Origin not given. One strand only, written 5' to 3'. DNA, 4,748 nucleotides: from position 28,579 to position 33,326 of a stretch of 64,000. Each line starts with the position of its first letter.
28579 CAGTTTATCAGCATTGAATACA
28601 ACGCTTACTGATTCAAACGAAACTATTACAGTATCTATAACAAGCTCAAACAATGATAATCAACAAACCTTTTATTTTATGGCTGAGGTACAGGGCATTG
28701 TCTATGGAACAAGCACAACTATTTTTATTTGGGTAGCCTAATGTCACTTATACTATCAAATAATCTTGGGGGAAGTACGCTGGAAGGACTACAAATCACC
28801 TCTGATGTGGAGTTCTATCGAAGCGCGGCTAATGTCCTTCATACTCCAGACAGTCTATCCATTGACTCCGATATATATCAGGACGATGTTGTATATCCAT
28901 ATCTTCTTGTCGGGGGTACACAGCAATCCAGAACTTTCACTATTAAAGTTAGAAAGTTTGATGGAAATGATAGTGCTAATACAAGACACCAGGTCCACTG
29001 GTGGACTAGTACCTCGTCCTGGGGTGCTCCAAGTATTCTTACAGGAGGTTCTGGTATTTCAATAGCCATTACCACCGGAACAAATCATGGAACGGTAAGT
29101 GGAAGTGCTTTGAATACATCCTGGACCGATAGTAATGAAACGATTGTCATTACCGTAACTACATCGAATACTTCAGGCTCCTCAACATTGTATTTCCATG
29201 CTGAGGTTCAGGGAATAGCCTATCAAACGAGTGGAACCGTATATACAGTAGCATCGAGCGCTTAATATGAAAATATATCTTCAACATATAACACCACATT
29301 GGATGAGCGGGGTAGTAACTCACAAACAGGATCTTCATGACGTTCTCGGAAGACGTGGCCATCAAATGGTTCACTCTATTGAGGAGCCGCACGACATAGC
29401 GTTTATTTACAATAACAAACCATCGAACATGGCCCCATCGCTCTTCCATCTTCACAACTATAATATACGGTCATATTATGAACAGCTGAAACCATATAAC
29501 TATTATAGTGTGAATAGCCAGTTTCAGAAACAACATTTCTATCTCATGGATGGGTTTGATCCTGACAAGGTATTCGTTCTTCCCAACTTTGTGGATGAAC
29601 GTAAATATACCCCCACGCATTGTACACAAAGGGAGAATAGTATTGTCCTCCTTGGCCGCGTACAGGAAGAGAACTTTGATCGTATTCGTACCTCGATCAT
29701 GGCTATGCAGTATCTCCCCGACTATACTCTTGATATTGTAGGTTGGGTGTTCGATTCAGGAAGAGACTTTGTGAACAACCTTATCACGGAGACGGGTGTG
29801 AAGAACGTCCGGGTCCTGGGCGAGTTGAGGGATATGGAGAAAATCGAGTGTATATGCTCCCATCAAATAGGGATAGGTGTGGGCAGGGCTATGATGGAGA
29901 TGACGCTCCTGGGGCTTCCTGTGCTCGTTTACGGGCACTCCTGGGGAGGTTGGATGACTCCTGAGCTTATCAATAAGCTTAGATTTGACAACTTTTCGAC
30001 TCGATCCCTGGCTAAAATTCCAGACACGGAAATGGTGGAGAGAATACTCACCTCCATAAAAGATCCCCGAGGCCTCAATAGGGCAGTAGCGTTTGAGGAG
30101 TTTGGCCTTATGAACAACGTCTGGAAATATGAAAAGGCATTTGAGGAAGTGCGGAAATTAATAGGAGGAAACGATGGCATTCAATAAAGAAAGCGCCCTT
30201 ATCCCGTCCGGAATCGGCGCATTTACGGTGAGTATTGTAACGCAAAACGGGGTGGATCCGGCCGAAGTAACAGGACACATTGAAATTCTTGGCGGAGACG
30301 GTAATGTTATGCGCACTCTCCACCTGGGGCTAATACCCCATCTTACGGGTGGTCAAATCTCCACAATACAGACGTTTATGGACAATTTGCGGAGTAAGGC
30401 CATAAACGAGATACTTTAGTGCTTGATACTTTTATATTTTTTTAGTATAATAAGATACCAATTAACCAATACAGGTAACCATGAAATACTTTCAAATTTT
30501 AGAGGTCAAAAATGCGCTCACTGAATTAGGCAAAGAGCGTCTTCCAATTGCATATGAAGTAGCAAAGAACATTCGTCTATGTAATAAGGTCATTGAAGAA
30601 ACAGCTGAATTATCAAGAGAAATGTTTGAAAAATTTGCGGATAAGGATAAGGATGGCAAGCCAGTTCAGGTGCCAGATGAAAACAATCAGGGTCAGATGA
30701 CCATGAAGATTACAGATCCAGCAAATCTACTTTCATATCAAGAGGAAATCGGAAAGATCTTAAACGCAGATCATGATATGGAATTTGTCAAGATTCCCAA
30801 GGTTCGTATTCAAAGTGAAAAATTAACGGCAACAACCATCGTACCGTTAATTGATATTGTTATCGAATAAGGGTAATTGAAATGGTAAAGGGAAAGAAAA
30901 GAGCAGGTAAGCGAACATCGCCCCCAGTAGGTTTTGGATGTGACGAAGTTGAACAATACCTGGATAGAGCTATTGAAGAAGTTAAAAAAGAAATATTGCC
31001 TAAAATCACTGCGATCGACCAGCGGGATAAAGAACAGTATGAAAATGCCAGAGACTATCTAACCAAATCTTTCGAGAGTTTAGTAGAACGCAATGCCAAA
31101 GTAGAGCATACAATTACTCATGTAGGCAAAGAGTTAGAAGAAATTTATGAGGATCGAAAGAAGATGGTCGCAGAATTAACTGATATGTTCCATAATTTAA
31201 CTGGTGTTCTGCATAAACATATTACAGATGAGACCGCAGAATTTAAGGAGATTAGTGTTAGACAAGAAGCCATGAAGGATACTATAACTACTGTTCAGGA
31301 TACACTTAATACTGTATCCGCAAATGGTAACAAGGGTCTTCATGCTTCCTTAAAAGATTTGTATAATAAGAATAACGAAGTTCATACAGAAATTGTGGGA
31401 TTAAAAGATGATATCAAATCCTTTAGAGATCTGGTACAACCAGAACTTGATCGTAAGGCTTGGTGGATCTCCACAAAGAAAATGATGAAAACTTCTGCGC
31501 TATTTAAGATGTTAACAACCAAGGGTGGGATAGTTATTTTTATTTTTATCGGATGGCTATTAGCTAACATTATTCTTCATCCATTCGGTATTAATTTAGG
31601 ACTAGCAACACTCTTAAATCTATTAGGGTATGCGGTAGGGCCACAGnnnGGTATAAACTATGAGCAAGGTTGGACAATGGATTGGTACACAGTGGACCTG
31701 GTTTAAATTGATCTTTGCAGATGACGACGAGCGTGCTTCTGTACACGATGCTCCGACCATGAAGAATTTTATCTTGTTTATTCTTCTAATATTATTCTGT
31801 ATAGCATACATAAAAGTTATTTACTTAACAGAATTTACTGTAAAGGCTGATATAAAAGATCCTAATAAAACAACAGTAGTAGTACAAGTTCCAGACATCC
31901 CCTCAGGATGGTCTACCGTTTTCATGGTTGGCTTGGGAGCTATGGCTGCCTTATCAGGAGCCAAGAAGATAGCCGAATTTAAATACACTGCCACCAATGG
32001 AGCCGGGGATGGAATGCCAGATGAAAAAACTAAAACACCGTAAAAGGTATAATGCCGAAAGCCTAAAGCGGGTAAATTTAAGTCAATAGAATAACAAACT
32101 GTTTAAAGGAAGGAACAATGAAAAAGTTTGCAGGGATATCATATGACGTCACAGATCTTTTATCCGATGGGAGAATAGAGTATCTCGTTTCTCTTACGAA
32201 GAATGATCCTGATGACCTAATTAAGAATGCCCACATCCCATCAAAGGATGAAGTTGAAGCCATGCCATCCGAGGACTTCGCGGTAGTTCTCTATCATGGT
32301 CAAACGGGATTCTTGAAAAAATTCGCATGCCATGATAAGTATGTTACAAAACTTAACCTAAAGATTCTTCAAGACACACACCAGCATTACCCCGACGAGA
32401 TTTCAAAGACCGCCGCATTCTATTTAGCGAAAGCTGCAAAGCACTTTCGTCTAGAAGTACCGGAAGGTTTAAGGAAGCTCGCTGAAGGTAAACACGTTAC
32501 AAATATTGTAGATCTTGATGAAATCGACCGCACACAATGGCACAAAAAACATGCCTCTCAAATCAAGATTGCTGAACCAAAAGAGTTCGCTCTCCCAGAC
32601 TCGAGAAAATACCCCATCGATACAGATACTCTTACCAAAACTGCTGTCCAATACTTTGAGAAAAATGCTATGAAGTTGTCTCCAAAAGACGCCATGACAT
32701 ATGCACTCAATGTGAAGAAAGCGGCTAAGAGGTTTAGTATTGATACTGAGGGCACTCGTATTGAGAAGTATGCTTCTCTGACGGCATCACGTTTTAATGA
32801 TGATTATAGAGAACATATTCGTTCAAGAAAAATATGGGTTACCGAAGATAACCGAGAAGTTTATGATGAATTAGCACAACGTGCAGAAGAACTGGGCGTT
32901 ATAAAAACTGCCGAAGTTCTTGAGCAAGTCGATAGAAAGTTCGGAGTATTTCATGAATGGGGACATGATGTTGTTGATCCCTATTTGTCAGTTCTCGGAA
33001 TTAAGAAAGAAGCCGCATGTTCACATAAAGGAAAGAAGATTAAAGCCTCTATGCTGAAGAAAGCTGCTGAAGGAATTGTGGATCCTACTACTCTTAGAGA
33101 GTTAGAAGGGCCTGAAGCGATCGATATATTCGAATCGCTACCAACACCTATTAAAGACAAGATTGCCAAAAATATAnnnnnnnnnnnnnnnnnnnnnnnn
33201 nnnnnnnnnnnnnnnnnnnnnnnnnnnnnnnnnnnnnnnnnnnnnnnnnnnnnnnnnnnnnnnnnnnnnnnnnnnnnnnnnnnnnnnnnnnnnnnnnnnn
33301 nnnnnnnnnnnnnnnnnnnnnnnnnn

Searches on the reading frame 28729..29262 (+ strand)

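Call 4: search_protein_families(library=pfam, proteins=[window:28729-29262:+], max_evalue=1)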
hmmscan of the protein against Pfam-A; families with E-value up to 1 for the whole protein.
window:28729-29262:+ (178 aa): 0 families

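Call 5: search_protein_families(library=phrogs, proteins=[window:28729-29262:+], max_evalue=1)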
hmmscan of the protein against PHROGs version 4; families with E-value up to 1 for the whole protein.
window:28729-29262:+ (178 aa): 1 family
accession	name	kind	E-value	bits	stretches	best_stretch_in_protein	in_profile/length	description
phrog_10595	-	unknown function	0.51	11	1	84-95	4-15/43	-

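Call 13: search_protein_families(library=ncbifam, proteins=[window:28729-29262:+], max_evalue=1)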
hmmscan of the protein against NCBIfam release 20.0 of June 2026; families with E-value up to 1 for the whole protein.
window:28729-29262:+ (178 aa): 0 families

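Call 14: search_protein_families(library=padloc, proteins=[window:28729-29262:+], max_evalue=1)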
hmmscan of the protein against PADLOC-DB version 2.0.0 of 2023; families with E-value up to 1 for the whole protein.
window:28729-29262:+ (178 aa): 0 families

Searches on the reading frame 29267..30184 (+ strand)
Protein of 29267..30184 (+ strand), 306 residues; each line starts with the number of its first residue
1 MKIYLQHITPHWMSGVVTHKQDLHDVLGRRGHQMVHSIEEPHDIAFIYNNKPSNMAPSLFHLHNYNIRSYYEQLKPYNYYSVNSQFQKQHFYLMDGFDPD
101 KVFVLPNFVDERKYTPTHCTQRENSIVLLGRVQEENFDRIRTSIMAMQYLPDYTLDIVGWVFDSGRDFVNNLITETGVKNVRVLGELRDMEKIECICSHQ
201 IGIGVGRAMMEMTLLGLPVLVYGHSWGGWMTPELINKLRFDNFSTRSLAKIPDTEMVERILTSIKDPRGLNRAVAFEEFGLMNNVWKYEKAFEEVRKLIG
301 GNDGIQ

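Call 4: search_protein_families(library=pfam, proteins=[window:29267-30184:+], max_evalue=1)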
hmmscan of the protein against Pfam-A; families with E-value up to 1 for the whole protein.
window:29267-30184:+ (306 aa): 1 family
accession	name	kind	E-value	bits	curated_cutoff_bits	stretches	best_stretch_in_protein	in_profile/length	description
PF13439.12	Glyco_transf_4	-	0.00049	20.6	28.5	1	62-111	119-168/170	Glycosyltransferase Family 4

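Call 5: search_protein_families(library=phrogs, proteins=[window:29267-30184:+], max_evalue=1)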
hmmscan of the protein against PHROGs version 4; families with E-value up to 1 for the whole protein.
window:29267-30184:+ (306 aa): 2 families
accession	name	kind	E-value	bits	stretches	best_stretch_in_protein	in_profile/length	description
phrog_16077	-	unknown function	0.25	13.2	0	95-139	21-68/93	-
phrog_789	-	other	0.43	10.2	1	215-236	417-439/637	esterase/lipase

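Call 13: search_protein_families(library=ncbifam, proteins=[window:29267-30184:+], max_evalue=1)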
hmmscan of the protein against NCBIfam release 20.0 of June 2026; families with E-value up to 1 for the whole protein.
window:29267-30184:+ (306 aa): 2 families
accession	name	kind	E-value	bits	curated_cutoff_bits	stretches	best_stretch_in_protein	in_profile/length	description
NF041010.1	glycosy_Agl16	equivalog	6.7e-05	21.9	575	1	86-196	143-251/352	glycosylation protein Agl16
NF038011.1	PelF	equivalog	0.07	12.1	100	1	92-162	272-343/489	GT4 family glycosyltransferase PelF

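Call 14: search_protein_families(library=padloc, proteins=[window:29267-30184:+], max_evalue=1)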
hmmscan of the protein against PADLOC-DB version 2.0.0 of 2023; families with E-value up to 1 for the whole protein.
window:29267-30184:+ (306 aa): 0 families

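Call 45: search_solved_structures(query=window:29267-30184:+, max_evalue=1, show_alignments=2)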
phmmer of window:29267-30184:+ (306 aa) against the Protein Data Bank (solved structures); distinct sequences matched with E-value up to 1: 7.
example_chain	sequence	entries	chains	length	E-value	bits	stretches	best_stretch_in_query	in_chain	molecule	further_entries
2id2_A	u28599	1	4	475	0.18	14.1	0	114-193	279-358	NADP-dependent glyceraldehyde-3-phosphate dehydrogenase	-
1euh_A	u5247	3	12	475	0.18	14.1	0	114-193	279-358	NADP DEPENDENT NON PHOSPHORYLATING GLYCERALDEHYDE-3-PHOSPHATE DEHYDROGENASE | PROTEIN (NADP DEPENDENT NONPHOSPHORYLATING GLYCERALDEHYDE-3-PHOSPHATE DEHYDROGENAS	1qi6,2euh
2esd_A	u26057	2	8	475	0.18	14.1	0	114-193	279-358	NADP-dependent glyceraldehyde-3-phosphate dehydrogenase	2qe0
6veh_A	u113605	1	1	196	0.85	11.9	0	245-300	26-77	HEAT repeat domain-containing protein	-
8ppp_A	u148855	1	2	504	0.93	11.8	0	212-289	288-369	Fatty-acyl-CoA synthase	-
8pyx_A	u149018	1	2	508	0.94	11.8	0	212-289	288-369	Fatty-acyl-CoA synthase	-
8pyy_A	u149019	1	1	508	0.94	11.8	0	212-289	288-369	Fatty-acyl-CoA synthase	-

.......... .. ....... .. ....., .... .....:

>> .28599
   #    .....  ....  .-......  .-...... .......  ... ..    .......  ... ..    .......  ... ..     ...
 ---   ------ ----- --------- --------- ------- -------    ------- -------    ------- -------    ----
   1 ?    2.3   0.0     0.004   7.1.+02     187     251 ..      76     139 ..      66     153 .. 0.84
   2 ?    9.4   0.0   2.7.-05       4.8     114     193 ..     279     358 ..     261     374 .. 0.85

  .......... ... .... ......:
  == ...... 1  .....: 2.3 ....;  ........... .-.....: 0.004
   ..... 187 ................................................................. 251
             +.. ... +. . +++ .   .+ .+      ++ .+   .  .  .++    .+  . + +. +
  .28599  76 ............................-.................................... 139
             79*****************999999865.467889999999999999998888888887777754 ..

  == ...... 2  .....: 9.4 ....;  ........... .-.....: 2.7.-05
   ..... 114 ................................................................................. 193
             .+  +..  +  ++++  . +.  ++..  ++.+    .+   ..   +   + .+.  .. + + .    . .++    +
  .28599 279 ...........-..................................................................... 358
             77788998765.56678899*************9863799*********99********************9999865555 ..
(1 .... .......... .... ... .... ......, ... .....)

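Call 70: find_related_loci(query=window:29267-30184:+, collection=viral_contigs, flank=6000)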
Query window:29267-30184:+ (306 aa) in viral_contigs; peptide patterns used: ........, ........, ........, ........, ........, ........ (x = any residue, [..] = any of these).
3 stretches matched a pattern, but none encodes a relative of the query by tblastn (E <= 1e-3).

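Call 77: search_solved_structures(query=A4, max_evalue=1, show_alignments=2)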
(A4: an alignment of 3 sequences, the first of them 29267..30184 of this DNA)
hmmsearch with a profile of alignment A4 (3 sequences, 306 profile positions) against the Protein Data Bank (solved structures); distinct sequences matched with E-value up to 1: 8.
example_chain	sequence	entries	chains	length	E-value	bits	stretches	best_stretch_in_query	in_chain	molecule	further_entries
9sah_A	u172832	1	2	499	0.02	17.2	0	245-282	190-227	E4-NB2 synthetic fusion protein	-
2id2_A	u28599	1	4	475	0.038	16.3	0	117-195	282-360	NADP-dependent glyceraldehyde-3-phosphate dehydrogenase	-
2esd_A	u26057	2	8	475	0.038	16.3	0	117-195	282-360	NADP-dependent glyceraldehyde-3-phosphate dehydrogenase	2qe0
1euh_A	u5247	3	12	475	0.038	16.3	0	117-195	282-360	NADP DEPENDENT NON PHOSPHORYLATING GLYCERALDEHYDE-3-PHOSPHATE DEHYDROGENASE | PROTEIN (NADP DEPENDENT NONPHOSPHORYLATING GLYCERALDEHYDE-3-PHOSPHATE DEHYDROGENAS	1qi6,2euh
1qi1_A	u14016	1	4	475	0.068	15.5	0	124-195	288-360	PROTEIN (NADP-DEPENDENT NONPHOSPHORYLATING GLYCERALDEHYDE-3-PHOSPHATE DEHYDROGENASE)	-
6gwc_C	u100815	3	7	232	0.08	15.2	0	243-282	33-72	iE5 ALPHAREP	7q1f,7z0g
6veh_A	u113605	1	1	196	0.11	14.8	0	237-284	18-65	HEAT repeat domain-containing protein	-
4xl5_C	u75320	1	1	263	0.26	13.5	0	244-283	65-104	bGFP-A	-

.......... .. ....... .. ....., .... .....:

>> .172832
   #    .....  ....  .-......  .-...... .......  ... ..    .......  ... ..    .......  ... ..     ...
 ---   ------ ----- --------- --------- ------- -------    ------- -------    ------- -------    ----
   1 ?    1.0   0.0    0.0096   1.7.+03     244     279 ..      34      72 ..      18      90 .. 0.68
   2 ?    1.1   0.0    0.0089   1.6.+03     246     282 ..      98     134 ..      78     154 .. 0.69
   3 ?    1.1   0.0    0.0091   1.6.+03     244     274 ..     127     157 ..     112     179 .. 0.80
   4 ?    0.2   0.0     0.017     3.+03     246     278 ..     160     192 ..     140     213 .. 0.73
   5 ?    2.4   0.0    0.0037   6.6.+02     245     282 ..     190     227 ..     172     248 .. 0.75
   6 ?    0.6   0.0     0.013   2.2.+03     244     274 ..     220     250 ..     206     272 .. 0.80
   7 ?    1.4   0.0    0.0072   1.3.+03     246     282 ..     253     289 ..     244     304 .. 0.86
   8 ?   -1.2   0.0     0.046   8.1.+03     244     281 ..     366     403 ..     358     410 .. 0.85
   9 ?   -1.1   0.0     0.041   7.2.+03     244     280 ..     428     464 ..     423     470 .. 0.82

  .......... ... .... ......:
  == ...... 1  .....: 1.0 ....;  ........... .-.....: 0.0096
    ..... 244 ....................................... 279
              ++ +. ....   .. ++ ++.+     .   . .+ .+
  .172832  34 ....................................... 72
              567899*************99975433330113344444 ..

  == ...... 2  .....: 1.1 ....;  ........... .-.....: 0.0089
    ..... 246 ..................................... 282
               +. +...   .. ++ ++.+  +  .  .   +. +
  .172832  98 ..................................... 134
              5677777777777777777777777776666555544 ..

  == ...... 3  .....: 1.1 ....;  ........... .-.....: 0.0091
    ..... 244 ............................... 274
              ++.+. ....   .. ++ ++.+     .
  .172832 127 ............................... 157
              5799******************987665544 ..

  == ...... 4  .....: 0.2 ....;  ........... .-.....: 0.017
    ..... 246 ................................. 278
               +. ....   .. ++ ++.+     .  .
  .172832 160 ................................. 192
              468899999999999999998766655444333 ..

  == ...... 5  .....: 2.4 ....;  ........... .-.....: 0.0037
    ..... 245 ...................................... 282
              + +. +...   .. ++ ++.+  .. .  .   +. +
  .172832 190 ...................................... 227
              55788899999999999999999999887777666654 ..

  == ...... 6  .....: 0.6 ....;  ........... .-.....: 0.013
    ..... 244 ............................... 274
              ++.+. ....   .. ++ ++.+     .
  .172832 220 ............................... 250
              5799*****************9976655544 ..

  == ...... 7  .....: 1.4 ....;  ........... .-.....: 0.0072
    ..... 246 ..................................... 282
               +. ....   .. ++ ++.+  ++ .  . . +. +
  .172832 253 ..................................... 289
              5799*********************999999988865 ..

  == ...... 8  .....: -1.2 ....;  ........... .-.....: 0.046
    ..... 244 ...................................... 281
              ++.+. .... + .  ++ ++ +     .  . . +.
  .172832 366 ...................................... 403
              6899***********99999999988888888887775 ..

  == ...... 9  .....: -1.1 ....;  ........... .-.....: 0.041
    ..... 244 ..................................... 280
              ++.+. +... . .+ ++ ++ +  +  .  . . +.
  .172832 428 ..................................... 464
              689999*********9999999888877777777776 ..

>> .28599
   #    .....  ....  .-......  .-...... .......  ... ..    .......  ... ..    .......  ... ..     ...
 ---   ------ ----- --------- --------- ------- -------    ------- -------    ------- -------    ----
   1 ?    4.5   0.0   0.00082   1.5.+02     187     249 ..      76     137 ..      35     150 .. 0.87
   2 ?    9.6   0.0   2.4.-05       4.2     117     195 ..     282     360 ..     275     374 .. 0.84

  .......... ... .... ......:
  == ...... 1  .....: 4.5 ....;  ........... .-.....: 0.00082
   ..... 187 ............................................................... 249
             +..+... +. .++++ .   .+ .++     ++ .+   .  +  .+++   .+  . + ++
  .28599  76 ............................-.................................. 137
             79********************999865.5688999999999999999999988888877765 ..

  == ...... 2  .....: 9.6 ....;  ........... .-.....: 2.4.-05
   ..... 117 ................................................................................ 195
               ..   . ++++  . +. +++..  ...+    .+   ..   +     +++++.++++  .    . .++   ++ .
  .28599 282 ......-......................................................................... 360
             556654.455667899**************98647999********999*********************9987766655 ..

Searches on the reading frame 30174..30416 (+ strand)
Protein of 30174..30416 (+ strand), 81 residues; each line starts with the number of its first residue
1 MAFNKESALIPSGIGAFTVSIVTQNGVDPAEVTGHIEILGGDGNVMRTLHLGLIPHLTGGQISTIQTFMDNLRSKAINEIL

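Call 4: search_protein_families(library=pfam, proteins=[window:30174-30416:+], max_evalue=1)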
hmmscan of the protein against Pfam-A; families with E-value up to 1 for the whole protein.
window:30174-30416:+ (81 aa): 1 family
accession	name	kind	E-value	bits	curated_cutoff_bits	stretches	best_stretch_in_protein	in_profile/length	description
PF03479.20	PCC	-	0.043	14.6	25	1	6-57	27-82/117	Plants and Prokaryotes Conserved (PCC) domain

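Call 5: search_protein_families(library=phrogs, proteins=[window:30174-30416:+], max_evalue=1)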
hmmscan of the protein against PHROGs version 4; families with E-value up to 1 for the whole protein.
window:30174-30416:+ (81 aa): 0 families

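Call 13: search_protein_families(library=ncbifam, proteins=[window:30174-30416:+], max_evalue=1)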
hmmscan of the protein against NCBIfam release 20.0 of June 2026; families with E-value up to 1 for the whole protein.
window:30174-30416:+ (81 aa): 1 family
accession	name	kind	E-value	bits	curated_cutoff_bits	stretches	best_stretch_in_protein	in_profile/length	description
NF053558.1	BeeR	equivalog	0.027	13.5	530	1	7-74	27-91/349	BeeR family actin-like protein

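Call 14: search_protein_families(library=padloc, proteins=[window:30174-30416:+], max_evalue=1)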
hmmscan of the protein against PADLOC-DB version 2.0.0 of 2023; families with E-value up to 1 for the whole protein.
window:30174-30416:+ (81 aa): 0 families

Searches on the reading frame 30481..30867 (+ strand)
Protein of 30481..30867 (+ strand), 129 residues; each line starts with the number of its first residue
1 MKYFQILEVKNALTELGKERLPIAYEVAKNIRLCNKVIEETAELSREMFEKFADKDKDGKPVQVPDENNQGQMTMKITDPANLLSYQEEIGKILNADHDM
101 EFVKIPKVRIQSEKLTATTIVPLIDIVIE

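Call 4: search_protein_families(library=pfam, proteins=[window:30481-30867:+], max_evalue=1)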
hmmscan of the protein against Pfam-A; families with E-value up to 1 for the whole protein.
window:30481-30867:+ (129 aa): 2 families
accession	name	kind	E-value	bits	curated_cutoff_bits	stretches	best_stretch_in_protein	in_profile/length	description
PF24090.1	DUF7375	-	0.064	14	27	1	42-108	5-72/118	Family of unknown function (DUF7375)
PF13405.12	EF-hand_6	-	0.39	11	25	0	46-60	3-16/30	EF-hand domain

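Call 5: search_protein_families(library=phrogs, proteins=[window:30481-30867:+], max_evalue=1)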
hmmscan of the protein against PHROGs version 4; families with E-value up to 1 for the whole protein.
window:30481-30867:+ (129 aa): 3 families
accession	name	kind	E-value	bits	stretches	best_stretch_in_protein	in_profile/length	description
phrog_1401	-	unknown function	2e-08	35.2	1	3-110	7-107/140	-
phrog_19273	-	unknown function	0.059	10.4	1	22-96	4045-4117/4846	-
phrog_12164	-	unknown function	0.14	12.9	1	6-60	125-174/182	-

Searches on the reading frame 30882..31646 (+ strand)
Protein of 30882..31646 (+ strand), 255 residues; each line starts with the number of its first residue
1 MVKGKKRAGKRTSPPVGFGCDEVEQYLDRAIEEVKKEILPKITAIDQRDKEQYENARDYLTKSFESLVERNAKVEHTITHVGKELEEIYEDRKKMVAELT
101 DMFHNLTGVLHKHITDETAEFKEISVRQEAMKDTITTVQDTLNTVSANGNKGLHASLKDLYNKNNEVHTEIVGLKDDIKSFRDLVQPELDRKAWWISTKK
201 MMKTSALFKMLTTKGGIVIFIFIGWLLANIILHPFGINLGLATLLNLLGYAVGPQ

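Call 9: search_protein_families(library=pfam, proteins=[window:30882-31646:+], max_evalue=0.01)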
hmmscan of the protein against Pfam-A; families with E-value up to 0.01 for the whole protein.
window:30882-31646:+ (255 aa): 7 families
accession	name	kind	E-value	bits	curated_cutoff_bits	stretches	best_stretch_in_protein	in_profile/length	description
PF25762.1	HAUS1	-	0.00026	21.3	40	1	56-184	108-234/236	HAUS augmin-like complex subunit 1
PF15460.11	SAS4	-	0.0027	18.2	24.4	1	23-76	37-91/99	Something about silencing, SAS, complex subunit 4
PF06456.18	Arfaptin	-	0.0027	17.8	32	0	53-116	66-131/229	Arfaptin-like domain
PF04513.17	Baculo_PEP_C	-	0.0028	18.2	38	0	70-150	32-105/140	Baculovirus polyhedron envelope protein, PEP, C terminus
PF13747.11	DUF4164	-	0.0051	17.7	27.2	0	61-101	14-57/89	Domain of unknown function (DUF4164)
PF10168.15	Nup88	-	0.0059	14.9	24.4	1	25-170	524-675/702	Nuclear pore component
PF14362.11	DUF4407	-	0.0085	15.8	31.3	0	21-111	151-244/297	Domain of unknown function (DUF4407)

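Call 44: search_protein_families(library=phrogs, proteins=[window:30882-31646:+], max_evalue=0.01)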
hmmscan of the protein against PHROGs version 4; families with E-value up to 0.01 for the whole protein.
window:30882-31646:+ (255 aa): 3 families
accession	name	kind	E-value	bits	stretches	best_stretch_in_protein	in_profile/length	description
phrog_5553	-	unknown function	0.00014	23.1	0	29-108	10-88/114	-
phrog_10512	-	head and packaging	0.0013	19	1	63-155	114-201/444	virion structural protein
phrog_73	-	head and packaging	0.0093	16.7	0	86-184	175-266/287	head scaffolding protein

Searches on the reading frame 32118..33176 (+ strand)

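Call 9: search_protein_families(library=pfam, proteins=[window:32118-33176:+], max_evalue=0.01)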
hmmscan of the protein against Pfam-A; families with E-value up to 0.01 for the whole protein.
window:32118-33176:+ (353 aa): 1 family
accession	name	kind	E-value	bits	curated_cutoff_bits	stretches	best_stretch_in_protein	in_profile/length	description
PF20223.3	DUF6582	-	3.2e-05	24.6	27.3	1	155-210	23-80/83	Family of unknown function (DUF6582)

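Call 44: search_protein_families(library=phrogs, proteins=[window:32118-33176:+], max_evalue=0.01)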
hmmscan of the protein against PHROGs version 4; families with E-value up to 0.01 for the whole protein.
window:32118-33176:+ (353 aa): 1 family
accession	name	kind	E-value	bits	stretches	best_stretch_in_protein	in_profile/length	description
phrog_16160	-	unknown function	0.0047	18.5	0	157-176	17-36/69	-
